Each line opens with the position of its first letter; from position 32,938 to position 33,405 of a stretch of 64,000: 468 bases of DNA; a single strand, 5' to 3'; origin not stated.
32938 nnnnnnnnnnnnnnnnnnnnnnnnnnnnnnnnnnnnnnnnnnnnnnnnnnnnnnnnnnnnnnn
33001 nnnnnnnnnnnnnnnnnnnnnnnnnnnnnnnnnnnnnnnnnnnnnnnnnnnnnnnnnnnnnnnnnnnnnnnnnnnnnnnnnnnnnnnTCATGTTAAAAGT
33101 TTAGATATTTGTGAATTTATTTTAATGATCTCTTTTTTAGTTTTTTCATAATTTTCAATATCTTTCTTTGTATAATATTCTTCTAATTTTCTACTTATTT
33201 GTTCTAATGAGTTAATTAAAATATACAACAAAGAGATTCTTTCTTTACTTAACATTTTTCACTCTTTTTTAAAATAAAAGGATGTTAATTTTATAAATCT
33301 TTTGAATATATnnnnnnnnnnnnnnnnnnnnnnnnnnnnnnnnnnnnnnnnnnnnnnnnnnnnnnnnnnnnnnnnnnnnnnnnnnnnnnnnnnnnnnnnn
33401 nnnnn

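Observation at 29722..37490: Complete minus-strand operon for a type-IV-pilus / archaellum-like filament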

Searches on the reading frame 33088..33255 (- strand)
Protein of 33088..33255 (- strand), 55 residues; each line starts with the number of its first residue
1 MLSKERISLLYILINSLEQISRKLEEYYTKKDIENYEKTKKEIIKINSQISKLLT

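Call 3: search_protein_families(library=pfam, max_evalue=0.1, proteins=[window:33088-33255:-])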
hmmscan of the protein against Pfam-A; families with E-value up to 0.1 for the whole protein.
window:33088-33255:- (55 aa): 1 family
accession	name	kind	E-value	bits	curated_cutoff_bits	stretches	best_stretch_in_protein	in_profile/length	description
PF00104.35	Hormone_recep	-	0.0064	16.4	23.5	1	17-53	162-199/213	Ligand-binding domain of nuclear hormone receptor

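Call 69: search_protein_families(library=ncbifam, max_evalue=0.01, proteins=[window:33088-33255:-])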
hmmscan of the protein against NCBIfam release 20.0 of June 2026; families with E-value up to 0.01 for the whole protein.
window:33088-33255:- (55 aa): 0 families
